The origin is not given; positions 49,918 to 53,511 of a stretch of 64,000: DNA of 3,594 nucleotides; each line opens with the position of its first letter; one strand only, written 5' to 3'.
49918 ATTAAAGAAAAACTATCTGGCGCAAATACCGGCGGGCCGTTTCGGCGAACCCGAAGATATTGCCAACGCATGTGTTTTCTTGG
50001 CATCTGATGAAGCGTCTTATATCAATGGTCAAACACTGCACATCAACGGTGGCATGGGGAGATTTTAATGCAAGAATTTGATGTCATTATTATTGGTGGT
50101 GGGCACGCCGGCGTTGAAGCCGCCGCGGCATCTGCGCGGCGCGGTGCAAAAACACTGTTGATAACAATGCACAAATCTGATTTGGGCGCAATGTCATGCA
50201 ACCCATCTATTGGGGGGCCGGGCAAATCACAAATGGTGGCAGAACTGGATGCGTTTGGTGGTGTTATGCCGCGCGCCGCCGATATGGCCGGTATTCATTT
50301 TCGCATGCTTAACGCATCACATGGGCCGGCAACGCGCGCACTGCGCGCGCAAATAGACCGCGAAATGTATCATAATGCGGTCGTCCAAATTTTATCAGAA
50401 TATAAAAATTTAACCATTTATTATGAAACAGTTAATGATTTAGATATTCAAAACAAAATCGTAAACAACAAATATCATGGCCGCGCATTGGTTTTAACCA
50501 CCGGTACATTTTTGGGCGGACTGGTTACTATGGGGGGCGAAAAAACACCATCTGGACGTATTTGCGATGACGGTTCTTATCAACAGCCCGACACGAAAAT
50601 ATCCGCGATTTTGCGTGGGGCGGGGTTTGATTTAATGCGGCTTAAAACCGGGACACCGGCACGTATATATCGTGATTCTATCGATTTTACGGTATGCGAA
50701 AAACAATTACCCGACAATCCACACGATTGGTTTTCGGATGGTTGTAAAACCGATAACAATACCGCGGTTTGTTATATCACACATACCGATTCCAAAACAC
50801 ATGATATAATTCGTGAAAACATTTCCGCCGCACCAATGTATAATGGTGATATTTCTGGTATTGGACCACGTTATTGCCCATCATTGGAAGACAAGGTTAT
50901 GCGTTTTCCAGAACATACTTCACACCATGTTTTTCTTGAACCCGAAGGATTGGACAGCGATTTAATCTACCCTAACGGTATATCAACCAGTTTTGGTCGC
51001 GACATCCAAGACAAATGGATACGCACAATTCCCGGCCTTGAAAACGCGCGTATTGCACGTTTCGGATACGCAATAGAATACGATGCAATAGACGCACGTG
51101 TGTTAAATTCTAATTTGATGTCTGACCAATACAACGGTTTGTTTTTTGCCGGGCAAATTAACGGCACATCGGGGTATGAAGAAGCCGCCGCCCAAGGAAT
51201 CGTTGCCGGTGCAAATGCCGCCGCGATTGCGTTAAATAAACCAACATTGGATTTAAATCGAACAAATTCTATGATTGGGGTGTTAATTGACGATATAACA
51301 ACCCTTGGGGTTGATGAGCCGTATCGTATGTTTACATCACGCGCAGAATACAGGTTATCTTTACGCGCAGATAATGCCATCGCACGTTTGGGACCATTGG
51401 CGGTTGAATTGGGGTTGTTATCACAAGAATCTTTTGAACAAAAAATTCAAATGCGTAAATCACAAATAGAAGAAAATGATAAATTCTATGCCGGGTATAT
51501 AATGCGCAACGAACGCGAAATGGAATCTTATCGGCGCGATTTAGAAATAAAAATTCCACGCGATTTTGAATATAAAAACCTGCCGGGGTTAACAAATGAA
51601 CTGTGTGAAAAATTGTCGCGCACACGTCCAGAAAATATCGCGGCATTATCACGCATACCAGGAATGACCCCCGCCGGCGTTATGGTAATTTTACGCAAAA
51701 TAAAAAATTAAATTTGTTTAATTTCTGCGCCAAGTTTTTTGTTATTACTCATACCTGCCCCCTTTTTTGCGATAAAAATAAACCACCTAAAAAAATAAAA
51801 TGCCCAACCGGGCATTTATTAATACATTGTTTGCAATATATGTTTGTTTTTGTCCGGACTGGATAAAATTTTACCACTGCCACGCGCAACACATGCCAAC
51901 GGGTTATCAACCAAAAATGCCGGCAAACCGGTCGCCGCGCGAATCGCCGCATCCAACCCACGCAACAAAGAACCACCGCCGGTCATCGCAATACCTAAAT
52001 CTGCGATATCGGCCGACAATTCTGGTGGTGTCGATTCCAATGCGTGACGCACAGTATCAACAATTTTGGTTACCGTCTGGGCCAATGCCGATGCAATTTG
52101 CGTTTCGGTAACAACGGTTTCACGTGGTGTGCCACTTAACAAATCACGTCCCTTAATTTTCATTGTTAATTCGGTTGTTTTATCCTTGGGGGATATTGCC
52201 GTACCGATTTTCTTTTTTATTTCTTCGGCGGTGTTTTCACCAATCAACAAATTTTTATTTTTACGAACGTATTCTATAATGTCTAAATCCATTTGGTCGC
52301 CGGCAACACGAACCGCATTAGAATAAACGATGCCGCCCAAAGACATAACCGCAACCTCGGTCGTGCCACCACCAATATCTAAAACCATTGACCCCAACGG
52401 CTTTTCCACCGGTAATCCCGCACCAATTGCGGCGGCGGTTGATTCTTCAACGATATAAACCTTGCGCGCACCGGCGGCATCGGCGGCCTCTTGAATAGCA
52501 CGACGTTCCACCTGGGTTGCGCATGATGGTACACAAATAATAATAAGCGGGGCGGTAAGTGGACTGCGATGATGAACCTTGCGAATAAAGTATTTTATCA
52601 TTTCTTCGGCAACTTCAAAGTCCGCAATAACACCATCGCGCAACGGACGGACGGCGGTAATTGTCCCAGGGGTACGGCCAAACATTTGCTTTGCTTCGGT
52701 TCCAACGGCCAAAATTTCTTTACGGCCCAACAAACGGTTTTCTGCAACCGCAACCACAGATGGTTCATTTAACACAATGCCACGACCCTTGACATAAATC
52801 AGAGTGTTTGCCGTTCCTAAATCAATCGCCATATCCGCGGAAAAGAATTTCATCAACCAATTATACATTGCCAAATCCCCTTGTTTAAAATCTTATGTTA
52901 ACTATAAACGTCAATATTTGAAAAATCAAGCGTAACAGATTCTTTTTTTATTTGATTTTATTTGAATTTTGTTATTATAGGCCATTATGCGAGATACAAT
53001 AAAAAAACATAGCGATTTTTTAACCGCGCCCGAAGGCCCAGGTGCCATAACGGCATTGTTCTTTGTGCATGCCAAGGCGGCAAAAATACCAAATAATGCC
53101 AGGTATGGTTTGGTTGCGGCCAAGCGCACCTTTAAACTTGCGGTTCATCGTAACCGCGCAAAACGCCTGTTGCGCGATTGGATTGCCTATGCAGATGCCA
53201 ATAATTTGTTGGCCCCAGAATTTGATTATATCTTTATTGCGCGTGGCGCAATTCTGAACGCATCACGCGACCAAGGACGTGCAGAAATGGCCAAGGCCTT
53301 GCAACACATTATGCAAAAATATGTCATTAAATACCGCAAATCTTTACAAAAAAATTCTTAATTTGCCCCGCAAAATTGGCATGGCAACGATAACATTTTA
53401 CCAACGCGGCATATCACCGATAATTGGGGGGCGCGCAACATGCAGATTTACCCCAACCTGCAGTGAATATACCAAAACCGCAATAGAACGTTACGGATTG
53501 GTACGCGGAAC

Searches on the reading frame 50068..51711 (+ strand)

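Call 16: search_protein_families(library=pfam, proteins=[window:50068-51711:+], max_evalue=0.001)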
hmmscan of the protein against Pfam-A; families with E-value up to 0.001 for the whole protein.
window:50068-51711:+ (547 aa): 6 families
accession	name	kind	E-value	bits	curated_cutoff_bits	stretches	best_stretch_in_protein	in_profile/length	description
PF01134.28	GIDA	-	9.3e-142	473.1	22.1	1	5-391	1-390/391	Glucose inhibited division protein A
PF13932.14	SAM_GIDA_C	-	7.6e-20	70.9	27.1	1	487-542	2-57/57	tRNA modifying enzyme MnmG/GidA C-terminal helical bundle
PF12831.13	FAD_oxidored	-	2.7e-09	37.3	27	1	5-164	1-161/416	FAD dependent oxidoreductase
PF07992.20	Pyr_redox_2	-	9.1e-07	29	26.1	1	4-158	1-119/291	Pyridine nucleotide-disulphide oxidoreductase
PF03486.20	HI0933_like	-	4.7e-05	23.4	50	0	5-36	2-33/244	HI0933-like protein Rossmann domain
PF00890.30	FAD_binding_2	-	0.00028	20.6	20.4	1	5-36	1-32/414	FAD binding domain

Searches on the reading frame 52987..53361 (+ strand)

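Call 16: search_protein_families(library=pfam, proteins=[window:52987-53361:+], max_evalue=0.001)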
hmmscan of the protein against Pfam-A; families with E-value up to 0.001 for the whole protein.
window:52987-53361:+ (124 aa): 1 family
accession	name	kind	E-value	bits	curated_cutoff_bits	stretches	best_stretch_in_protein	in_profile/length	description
PF00825.24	Ribonuclease_P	-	3e-16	59.8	22.3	1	4-108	6-108/109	Ribonuclease P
